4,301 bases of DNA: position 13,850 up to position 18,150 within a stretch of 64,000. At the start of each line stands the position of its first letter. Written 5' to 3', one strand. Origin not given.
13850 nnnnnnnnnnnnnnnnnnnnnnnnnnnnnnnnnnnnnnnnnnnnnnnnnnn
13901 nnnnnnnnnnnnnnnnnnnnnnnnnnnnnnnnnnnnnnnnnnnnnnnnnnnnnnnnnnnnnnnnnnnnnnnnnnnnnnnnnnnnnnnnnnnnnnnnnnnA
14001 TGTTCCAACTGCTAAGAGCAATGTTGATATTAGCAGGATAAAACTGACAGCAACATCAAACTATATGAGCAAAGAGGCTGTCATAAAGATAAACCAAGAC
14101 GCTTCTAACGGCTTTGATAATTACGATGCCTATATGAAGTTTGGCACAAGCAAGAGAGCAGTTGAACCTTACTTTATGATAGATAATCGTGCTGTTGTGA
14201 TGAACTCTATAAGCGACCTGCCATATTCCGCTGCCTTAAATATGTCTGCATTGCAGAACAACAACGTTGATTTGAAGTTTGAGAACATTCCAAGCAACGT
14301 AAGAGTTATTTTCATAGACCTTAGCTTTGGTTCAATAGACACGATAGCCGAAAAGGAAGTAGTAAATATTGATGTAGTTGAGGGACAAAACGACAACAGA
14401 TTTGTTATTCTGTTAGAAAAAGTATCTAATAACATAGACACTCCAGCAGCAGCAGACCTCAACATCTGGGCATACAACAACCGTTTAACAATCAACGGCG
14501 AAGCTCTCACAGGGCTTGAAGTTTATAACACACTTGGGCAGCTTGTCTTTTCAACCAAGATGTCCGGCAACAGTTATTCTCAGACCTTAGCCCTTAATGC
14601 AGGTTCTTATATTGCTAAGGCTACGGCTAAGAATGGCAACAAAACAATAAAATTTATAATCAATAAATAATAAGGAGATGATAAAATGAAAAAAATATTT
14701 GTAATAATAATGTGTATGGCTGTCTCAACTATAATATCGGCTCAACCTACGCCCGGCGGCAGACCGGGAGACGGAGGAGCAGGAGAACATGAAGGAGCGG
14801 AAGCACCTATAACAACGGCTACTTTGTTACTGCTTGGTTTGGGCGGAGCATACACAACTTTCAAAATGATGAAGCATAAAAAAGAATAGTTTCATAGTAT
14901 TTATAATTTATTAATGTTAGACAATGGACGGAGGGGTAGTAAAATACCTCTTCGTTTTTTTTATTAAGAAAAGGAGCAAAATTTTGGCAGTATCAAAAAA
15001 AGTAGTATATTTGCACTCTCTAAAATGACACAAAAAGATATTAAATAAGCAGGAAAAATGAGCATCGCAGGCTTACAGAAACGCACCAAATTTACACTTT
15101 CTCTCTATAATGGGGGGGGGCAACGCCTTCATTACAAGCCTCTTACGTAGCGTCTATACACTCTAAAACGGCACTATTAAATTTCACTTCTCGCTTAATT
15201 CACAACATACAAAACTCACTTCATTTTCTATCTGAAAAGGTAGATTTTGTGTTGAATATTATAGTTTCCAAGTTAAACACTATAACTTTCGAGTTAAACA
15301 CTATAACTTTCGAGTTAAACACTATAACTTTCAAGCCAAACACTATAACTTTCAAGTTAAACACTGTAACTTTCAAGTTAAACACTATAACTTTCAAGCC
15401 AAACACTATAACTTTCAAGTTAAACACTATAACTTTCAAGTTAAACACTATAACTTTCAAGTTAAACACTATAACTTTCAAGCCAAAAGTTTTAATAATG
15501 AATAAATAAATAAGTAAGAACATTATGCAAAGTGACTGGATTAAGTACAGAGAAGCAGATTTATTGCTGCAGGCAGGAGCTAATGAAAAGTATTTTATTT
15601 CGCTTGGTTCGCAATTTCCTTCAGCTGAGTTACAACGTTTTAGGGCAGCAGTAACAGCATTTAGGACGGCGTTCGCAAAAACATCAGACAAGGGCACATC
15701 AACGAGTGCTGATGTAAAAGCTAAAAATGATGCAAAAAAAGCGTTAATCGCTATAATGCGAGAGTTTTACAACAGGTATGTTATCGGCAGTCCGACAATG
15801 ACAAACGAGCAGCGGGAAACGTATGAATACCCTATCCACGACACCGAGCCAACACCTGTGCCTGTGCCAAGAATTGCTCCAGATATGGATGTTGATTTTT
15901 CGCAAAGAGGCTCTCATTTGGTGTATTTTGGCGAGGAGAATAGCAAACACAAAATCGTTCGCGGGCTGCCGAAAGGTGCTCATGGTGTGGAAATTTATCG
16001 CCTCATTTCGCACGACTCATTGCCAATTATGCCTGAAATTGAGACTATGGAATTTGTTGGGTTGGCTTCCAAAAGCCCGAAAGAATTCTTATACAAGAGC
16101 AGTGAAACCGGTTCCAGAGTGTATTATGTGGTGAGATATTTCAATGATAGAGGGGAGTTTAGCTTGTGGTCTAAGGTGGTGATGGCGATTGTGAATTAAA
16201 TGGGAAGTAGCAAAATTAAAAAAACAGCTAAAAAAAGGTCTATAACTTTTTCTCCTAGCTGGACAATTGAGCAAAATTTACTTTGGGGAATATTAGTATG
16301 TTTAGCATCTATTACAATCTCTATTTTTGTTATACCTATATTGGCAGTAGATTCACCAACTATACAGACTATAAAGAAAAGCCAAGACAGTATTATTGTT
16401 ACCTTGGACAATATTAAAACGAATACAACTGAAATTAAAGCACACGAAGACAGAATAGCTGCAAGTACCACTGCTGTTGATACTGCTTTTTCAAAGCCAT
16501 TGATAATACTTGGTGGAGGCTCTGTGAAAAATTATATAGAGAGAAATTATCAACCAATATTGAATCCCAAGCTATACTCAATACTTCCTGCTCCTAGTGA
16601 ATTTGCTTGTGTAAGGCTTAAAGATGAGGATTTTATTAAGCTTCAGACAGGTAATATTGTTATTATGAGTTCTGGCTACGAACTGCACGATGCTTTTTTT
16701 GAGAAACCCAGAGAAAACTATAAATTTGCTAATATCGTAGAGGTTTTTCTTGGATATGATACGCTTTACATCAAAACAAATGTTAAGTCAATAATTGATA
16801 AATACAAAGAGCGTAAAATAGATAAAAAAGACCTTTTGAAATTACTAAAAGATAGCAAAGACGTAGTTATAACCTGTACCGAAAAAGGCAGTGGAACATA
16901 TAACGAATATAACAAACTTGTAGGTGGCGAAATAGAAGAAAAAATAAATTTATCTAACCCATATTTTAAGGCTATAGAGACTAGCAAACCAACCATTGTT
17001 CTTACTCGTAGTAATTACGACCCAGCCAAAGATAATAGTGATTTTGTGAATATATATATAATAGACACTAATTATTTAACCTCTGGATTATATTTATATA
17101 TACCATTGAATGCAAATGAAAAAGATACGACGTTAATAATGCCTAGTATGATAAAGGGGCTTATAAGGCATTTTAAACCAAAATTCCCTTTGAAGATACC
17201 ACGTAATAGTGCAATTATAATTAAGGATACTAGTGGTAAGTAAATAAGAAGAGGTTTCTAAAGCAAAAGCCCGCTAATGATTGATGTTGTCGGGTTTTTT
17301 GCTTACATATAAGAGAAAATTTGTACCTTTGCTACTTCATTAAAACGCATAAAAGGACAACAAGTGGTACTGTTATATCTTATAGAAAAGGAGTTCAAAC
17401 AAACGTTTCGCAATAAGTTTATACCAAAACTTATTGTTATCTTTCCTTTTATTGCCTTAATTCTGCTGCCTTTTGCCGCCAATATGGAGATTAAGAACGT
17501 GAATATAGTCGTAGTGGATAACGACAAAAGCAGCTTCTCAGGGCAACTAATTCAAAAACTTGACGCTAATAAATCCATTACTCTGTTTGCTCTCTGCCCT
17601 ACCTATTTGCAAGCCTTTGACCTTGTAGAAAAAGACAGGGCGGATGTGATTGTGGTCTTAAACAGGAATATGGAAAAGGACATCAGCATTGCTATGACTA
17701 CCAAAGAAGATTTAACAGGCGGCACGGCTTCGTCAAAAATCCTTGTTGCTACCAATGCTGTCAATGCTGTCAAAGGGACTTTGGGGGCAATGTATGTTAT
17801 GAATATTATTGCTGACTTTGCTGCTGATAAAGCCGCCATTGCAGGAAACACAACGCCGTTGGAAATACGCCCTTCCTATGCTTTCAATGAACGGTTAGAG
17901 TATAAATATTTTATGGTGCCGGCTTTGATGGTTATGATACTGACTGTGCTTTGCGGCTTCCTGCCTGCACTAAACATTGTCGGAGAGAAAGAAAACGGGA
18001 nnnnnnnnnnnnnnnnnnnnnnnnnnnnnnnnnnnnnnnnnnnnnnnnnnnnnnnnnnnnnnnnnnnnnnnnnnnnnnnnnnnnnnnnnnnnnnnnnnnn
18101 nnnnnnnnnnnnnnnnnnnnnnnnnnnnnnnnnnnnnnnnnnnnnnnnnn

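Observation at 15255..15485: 21-bp x 10-11 tandem array between an orphan promoter and an uncharacterised two-gene cassette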

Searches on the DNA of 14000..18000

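Call 11: search_rna_families(source=window, start=14000, end=18000, threshold=evalue, max_evalue=1)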
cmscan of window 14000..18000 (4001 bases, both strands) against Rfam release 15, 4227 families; matches with E-value up to 1: 2.
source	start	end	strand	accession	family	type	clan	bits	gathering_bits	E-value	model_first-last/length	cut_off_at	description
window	14925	15029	-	RF01820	RsaE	Gene; sRNA;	-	24.5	79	0.54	1-112/112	no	RNA Staph. aureus E (RoxS)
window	14876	14967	+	RF00558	L20_leader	Cis-reg; leader;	-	22.5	58.7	0.34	1-127/127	no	Ribosomal protein L20 leader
